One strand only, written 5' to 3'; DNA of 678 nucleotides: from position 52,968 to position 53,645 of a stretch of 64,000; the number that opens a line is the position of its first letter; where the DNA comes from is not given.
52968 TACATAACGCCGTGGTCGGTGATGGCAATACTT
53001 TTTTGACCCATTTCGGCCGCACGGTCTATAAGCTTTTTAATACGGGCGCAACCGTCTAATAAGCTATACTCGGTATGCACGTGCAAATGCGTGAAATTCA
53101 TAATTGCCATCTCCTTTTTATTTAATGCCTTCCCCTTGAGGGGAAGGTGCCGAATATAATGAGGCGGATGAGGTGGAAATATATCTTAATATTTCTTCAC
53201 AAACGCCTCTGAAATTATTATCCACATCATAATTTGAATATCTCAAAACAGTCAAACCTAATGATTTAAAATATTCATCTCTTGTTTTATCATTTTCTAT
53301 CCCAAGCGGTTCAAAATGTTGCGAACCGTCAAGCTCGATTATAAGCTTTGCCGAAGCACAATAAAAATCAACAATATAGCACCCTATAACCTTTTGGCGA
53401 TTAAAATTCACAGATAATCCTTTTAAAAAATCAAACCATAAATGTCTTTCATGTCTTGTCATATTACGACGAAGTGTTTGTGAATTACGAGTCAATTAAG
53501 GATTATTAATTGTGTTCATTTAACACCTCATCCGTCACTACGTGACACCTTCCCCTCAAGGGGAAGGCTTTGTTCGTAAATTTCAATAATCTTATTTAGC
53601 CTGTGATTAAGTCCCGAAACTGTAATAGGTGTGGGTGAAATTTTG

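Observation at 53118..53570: DUF559 endonuclease gene packaged as a hairpin-bounded 0.44-kb cassette between whiA and dnaE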

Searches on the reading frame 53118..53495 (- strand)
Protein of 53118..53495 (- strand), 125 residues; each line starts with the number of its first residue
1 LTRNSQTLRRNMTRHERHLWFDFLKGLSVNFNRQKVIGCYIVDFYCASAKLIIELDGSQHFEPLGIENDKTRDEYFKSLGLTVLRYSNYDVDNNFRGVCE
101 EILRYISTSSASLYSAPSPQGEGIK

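Call 5: search_protein_families(library=pfam, proteins=[window:53118-53495:-], max_evalue=0.01)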
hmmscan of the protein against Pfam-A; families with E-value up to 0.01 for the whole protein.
window:53118-53495:- (125 aa): 3 families
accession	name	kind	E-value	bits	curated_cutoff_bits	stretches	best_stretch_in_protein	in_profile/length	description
PF04480.18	DUF559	-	1.2e-30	106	20.6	1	2-106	4-108/109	Protein of unknown function (DUF559)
PF18741.7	MTES_1575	-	0.004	17.6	38.2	1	23-104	8-94/96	REase_MTES_1575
PF10881.14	DUF2726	-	0.0055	16.9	24.7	1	48-91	70-113/126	Protein of unknown function (DUF2726)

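Call 8: find_encoding_contigs(protein=window:53118-53495:-, flank=6000, max_places=10)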
Protein window:53118-53495:- (125 aa): no gene with exactly this product is on record in the collection.

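Call 10: find_homologous_proteins(query=window:53118-53495:-, max_evalue=0.00001)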
Query window:53118-53495:- (125 aa): 7998 proteins with E <= 0.00001 among 8000 candidates; the best 120 are listed.
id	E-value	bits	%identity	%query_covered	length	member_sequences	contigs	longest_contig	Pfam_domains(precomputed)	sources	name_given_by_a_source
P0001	2.0e-76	272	97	100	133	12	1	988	PF04480.19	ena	-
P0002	6.9e-69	247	86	100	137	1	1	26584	PF04480.19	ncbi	-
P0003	1.1e-65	237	83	99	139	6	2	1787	PF04480.19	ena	-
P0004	2.5e-64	233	81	99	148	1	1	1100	PF04480.19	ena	-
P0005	4.4e-58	212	77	98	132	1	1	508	PF04480.19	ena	-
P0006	2.6e-53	197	71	98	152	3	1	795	PF04480.19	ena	-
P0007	5.4e-53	196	70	98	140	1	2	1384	PF04480.19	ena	-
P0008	3.4e-52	193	71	95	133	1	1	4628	PF04480.19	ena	-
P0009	1.4e-51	192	72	98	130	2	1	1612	PF04480.19,PF18741.8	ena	-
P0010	1.8e-51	191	72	98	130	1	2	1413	PF04480.19,PF18741.8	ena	-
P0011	2.2e-51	191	71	98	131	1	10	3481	PF04480.19,PF18741.8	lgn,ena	-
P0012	5.8e-51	189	72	98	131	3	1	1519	PF04480.19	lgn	-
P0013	6.8e-51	189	66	99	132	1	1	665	PF04480.19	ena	-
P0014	2.0e-50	188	71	98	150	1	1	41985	PF04480.19,PF18741.8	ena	-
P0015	2.2e-50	188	66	99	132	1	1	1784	PF04480.19,PF18741.8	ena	-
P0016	3.9e-50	187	70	98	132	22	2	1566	PF04480.19,PF18741.8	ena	-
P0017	5.9e-50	186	67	99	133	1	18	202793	PF04480.19,PF18741.8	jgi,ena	-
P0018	8.6e-50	186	69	98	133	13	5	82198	PF04480.19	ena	-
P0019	9.5e-50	186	68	98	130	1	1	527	PF04480.19,PF18741.8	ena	-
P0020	1.0e-49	185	71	99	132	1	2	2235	PF04480.19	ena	-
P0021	1.7e-49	185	67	98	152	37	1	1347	PF04480.19,PF18741.8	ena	-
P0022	1.7e-49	185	69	98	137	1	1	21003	PF04480.19,PF18741.8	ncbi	-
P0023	1.8e-49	185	69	98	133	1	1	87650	PF04480.19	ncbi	-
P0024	2.4e-49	184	71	99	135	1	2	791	PF04480.19,PF18741.8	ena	-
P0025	2.4e-49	184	71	99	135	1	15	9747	PF04480.19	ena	-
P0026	3.4e-49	184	71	99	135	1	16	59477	PF04480.19,PF18741.8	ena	-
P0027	4.4e-49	183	67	98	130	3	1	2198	PF04480.19,PF18741.8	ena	-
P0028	4.5e-49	183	70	99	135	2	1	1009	PF04480.19,PF18741.8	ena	-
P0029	5.7e-49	183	71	99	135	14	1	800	PF04480.19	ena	-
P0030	5.8e-49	183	67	98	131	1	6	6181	PF04480.19,PF18741.8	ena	-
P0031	5.9e-49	183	70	98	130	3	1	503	PF04480.19,PF18741.8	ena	-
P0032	5.9e-49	183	71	99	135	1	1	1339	PF04480.19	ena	-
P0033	6.0e-49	183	65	98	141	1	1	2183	PF04480.19,PF18741.8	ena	-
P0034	6.0e-49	183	69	98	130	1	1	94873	PF04480.19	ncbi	-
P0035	6.2e-49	183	68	94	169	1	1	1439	PF04480.19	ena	-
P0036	6.5e-49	183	71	99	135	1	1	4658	PF04480.19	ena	-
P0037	7.6e-49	183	67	98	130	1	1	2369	PF04480.19,PF18741.8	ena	-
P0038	7.9e-49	183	69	98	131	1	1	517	PF04480.19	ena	-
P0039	8.4e-49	183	66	98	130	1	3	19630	PF04480.19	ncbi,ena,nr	ncbi:MAG: endonuclease domain-containing protein [Clostridia bacterium]|nr:endonuclease domain-conta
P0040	9.0e-49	182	71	99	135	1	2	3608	PF04480.19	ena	-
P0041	9.7e-49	182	66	98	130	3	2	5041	PF04480.19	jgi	jgi:very-short-patch-repair endonuclease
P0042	1.0e-48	182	71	99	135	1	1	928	PF04480.19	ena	-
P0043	1.1e-48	182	71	99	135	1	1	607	PF04480.19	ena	-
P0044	1.1e-48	182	67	98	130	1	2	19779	PF04480.19,PF18741.8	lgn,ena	-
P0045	1.2e-48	182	67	98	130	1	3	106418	PF04480.19,PF18741.8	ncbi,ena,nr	ncbi:MAG: endonuclease domain-containing protein [Clostridia bacterium]|nr:endonuclease domain-conta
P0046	1.5e-48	182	66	100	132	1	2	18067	PF04480.19,PF18741.8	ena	-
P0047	1.5e-48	182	70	99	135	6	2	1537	PF04480.19,PF18741.8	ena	-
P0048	1.7e-48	181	70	99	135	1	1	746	PF04480.19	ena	-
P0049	1.7e-48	181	67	98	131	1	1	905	PF04480.19,PF18741.8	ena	-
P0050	1.8e-48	181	67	98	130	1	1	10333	PF04480.19,PF18741.8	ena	-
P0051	1.9e-48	181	67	98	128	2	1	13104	PF04480.19,PF18741.8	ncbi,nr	ncbi:MAG: endonuclease domain-containing protein, partial [Acutalibacteraceae bacterium]|nr:endonucl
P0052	2.2e-48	181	67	99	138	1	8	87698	PF04480.19,PF18741.8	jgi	-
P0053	2.4e-48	181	70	99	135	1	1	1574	PF04480.19,PF18741.8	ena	-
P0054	2.4e-48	181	67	98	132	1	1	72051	PF04480.19,PF18741.8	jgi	-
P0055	4.0e-48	180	66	98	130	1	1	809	PF04480.19,PF18741.8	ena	-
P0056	4.2e-48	180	67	98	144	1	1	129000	PF04480.19,PF18741.8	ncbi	-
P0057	4.6e-48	180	66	98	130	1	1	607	PF04480.19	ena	-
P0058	1.1e-47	179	68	98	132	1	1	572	PF04480.19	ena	-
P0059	1.6e-47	178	68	98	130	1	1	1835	PF04480.19,PF18741.8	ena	-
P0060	1.8e-47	178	67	99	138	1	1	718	PF04480.19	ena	-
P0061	2.1e-47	178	65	99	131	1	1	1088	PF04480.19,PF18741.8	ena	-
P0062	2.3e-47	178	69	99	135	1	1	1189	PF04480.19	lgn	-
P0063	2.8e-47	178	65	98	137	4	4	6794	PF04480.19,PF18741.8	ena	-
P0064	2.9e-47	178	66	100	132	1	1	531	PF04480.19,PF18741.8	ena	-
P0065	2.9e-47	178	66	98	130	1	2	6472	PF04480.19,PF18741.8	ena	-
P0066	3.2e-47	177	66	99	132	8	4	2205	PF04480.19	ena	-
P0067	3.3e-47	177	70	90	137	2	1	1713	PF04480.19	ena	-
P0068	3.4e-47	177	66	100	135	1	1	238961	PF04480.19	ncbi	-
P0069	3.5e-47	177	67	98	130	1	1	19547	PF04480.19,PF18741.8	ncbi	-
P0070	4.7e-47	177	65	98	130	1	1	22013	PF04480.19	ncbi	-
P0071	4.8e-47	177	66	98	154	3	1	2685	PF04480.19,PF18741.8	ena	-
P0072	5.5e-47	177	67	98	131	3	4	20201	PF04480.19,PF18741.8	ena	-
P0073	5.6e-47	177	66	98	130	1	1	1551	PF04480.19,PF18741.8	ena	-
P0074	5.7e-47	177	68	98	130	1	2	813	PF04480.19,PF18741.8,PF10881.15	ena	-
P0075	7.6e-47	176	68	99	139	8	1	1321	PF04480.19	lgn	-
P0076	7.9e-47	176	66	98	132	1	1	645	PF04480.19,PF18741.8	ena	-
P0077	9.1e-47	176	68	98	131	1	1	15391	PF04480.19,PF18741.8,PF10881.15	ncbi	-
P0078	2.0e-46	175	67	98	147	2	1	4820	PF04480.19,PF18741.8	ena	-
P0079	2.1e-46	175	68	90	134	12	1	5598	PF04480.19,PF18741.8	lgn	-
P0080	2.3e-46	175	66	96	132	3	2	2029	PF04480.19,PF18741.8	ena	-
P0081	2.9e-46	174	67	94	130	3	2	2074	PF04480.19,PF18741.8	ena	-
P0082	3.5e-46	174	66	98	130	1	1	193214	PF04480.19,PF18741.8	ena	-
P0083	3.8e-46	174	65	98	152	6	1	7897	PF04480.19,PF18741.8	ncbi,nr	ncbi:MAG: endonuclease domain-containing protein [Clostridia bacterium]|nr:endonuclease domain-conta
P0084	4.2e-46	174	65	100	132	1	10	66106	PF04480.19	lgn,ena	-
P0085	6.1e-46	173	68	94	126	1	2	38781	PF04480.19,PF18741.8,PF10881.15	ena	-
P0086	6.6e-46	173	68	97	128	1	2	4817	PF04480.19,PF18741.8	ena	-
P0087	7.5e-46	173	65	98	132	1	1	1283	PF04480.19,PF18741.8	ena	-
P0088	8.4e-46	173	65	98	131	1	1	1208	PF04480.19,PF18741.8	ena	-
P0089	1.1e-45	172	67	98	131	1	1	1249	PF04480.19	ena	-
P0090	1.2e-45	172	64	98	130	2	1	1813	PF04480.19,PF18741.8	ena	-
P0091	1.3e-45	172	66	93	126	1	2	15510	PF04480.19,PF18741.8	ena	-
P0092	1.8e-45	172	63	98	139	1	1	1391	PF04480.19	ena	-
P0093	2.1e-45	172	66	98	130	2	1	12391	PF04480.19,PF18741.8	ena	-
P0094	2.1e-45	172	64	98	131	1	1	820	PF04480.19,PF18741.8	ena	-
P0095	2.6e-45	171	64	99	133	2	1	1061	PF04480.19,PF18741.8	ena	-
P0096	2.8e-45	171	65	98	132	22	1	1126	PF04480.19,PF18741.8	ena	-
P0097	3.0e-45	171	66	98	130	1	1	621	PF04480.19,PF18741.8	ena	-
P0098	3.1e-45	171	67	98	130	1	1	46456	PF04480.19,PF18741.8,PF10881.15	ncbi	-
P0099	4.4e-45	171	71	85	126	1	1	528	PF04480.19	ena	-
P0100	5.3e-45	170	70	90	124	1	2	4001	PF04480.19,PF18741.8,PF10881.15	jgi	-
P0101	6.8e-45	170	62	98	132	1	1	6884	PF04480.19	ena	-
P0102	7.6e-45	170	65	98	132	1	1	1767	PF04480.19,PF18741.8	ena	-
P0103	8.4e-45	170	68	91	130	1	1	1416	PF04480.19,PF18741.8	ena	-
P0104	8.8e-45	170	69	90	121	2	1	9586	PF04480.19,PF18741.8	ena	-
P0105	9.2e-45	169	63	98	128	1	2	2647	PF04480.19,PF18741.8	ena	-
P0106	1.0e-44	169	62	95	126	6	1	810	PF04480.19,PF18741.8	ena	-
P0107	1.0e-44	169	70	90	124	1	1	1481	PF04480.19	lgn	-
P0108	1.0e-44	169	66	97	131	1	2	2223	PF04480.19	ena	-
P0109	1.1e-44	169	68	91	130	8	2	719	PF04480.19,PF18741.8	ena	-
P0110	1.2e-44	169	68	95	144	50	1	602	PF04480.19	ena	-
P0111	1.2e-44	169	68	86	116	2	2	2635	PF04480.19,PF18741.8,PF10881.15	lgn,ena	-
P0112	1.6e-44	169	65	98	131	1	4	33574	PF04480.19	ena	-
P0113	1.8e-44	169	67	90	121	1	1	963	PF04480.19,PF18741.8,PF10881.15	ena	-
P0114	2.0e-44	168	67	90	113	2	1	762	PF04480.19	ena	-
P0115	2.1e-44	168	69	90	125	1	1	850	PF04480.19,PF18741.8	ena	-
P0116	2.3e-44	168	72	85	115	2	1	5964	PF04480.19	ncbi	-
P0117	2.9e-44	168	66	90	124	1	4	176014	PF04480.19,PF18741.8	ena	-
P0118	3.4e-44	168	60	99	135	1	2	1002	PF04480.19,PF18741.8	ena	-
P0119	4.5e-44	167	63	98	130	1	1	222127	PF04480.19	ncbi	-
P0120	4.6e-44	167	66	98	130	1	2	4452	PF04480.19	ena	-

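Call 32: find_encoding_contigs(protein=P0017, flank=4000, max_places=10)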
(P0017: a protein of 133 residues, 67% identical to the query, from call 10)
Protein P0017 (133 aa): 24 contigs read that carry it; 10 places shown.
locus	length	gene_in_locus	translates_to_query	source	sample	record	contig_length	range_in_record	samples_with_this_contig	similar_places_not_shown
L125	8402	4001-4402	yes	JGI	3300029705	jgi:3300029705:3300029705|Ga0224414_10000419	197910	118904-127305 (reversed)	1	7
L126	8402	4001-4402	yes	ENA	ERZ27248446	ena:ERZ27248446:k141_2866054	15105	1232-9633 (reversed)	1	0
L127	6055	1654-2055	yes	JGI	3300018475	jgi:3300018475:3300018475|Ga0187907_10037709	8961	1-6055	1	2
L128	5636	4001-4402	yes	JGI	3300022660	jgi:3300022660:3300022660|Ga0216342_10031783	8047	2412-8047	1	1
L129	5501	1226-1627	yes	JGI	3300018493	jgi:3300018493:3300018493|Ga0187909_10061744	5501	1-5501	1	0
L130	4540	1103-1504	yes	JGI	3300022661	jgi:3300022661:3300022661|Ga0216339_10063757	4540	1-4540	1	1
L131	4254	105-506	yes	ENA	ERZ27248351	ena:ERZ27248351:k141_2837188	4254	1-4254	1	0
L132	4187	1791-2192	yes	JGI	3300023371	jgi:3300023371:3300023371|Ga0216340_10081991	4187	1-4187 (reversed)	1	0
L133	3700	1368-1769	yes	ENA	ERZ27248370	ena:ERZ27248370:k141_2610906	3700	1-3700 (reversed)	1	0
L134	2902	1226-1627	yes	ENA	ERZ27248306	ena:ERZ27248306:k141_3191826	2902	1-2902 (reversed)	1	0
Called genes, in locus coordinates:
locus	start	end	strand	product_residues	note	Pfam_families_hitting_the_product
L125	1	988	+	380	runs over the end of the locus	PF04055:Radical_SAM, PF06969:HemN_C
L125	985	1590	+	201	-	PF00300:His_Phos_1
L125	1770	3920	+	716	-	PF09371:Tex_N, PF22706:Tex_central_region, PF16921:Tex_YqgF, PF14635:HHH_7, PF12836:HHH_3, PF17674:HHH_9, PF00575:S1, PF23459:S1_RRP5, +1 more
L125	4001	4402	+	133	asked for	PF04480:DUF559, PF18741:MTES_1575 (weak)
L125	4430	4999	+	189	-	-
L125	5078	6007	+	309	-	PF00892:EamA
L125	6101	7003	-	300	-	PF00165:HTH_AraC (weak), PF12833:HTH_18, PF00165:HTH_AraC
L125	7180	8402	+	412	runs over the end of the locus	PF12708:Pect-lyase_RHGA_epim (faint), PF00295:Glyco_hydro_28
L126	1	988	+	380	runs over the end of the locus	PF04055:Radical_SAM, PF06969:HemN_C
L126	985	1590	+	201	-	PF00300:His_Phos_1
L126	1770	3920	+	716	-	PF09371:Tex_N, PF22706:Tex_central_region, PF16921:Tex_YqgF, PF14635:HHH_7, PF12836:HHH_3, PF17674:HHH_9, PF00575:S1, PF23459:S1_RRP5, +1 more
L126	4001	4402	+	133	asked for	PF04480:DUF559, PF18741:MTES_1575 (weak)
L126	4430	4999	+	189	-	-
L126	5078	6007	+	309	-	PF00892:EamA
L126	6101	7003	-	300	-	PF00165:HTH_AraC (weak), PF12833:HTH_18, PF00165:HTH_AraC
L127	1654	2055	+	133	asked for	PF04480:DUF559, PF18741:MTES_1575 (weak)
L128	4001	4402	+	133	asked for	PF04480:DUF559, PF18741:MTES_1575 (weak)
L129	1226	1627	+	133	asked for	PF04480:DUF559, PF18741:MTES_1575 (weak)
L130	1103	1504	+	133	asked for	PF04480:DUF559, PF18741:MTES_1575 (weak)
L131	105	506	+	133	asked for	PF04480:DUF559, PF18741:MTES_1575 (weak)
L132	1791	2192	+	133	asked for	PF04480:DUF559, PF18741:MTES_1575 (weak)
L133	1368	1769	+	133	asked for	PF04480:DUF559, PF18741:MTES_1575 (weak)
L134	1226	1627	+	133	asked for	PF04480:DUF559, PF18741:MTES_1575 (weak)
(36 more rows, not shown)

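Call 33: find_encoding_contigs(protein=P0026, flank=4000, max_places=10)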
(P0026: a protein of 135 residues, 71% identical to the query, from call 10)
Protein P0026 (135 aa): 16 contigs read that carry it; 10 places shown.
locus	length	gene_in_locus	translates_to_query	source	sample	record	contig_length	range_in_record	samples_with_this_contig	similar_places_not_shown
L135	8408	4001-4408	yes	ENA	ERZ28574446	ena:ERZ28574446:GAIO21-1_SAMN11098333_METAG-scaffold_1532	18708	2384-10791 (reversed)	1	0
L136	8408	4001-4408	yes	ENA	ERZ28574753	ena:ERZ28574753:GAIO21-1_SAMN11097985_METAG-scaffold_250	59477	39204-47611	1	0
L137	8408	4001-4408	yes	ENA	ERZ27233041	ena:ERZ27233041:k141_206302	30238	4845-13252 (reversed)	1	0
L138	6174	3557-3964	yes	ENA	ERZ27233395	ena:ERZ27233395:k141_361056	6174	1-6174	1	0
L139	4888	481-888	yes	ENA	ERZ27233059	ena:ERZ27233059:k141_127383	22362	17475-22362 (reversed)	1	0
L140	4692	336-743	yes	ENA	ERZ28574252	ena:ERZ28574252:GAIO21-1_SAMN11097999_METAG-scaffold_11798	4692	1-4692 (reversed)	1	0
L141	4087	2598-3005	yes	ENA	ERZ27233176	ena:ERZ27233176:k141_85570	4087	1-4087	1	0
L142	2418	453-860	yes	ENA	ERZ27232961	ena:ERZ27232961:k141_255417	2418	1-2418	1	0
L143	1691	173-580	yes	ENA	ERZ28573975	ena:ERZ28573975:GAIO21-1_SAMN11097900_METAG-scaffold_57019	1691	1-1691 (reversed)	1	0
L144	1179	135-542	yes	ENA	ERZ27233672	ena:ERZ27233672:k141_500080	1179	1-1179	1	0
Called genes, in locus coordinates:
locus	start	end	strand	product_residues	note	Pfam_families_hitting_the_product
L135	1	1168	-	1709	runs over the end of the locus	PF00580:UvrD-helicase (faint), PF13086:AAA_11, PF13245:AAA_19 (weak), PF13604:AAA_30 (weak), PF13086:AAA_11 (weak), PF13087:AAA_12, PF04480:DUF559, PF18741:MTES_1575, +1 more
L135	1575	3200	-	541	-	PF00118:Cpn60_TCP1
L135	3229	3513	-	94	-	PF00166:Cpn10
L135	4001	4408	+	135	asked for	PF04480:DUF559, PF18741:MTES_1575 (weak)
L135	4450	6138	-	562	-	PF01432:Peptidase_M3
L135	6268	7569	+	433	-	PF02127:Peptidase_M18, PF05343:Peptidase_M42 (faint)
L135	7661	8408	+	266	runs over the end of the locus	PF00497:SBP_bac_3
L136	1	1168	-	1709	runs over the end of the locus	PF20720:nSTAND3 (faint), PF13086:AAA_11, PF13245:AAA_19 (weak), PF13604:AAA_30 (weak), PF13086:AAA_11 (weak), PF13087:AAA_12, PF04480:DUF559, PF18741:MTES_1575, +1 more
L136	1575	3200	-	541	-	PF00118:Cpn60_TCP1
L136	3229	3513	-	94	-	PF00166:Cpn10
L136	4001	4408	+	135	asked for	PF04480:DUF559, PF18741:MTES_1575 (weak)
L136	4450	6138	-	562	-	PF01432:Peptidase_M3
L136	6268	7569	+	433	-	PF02127:Peptidase_M18, PF05343:Peptidase_M42 (faint)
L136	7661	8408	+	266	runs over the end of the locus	PF00497:SBP_bac_3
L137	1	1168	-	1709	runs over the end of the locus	PF20720:nSTAND3 (faint), PF13086:AAA_11, PF13245:AAA_19 (weak), PF13604:AAA_30 (weak), PF13086:AAA_11 (weak), PF13087:AAA_12, PF04480:DUF559, PF18741:MTES_1575, +1 more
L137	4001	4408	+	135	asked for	PF04480:DUF559, PF18741:MTES_1575 (weak)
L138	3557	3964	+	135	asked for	PF04480:DUF559, PF18741:MTES_1575 (weak)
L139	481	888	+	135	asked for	PF04480:DUF559, PF18741:MTES_1575 (weak)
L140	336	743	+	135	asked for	PF04480:DUF559, PF18741:MTES_1575 (weak)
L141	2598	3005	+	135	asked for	PF04480:DUF559, PF18741:MTES_1575 (weak)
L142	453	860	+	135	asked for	PF04480:DUF559, PF18741:MTES_1575 (weak)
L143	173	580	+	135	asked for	PF04480:DUF559, PF18741:MTES_1575 (weak)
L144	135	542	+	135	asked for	PF04480:DUF559, PF18741:MTES_1575 (weak)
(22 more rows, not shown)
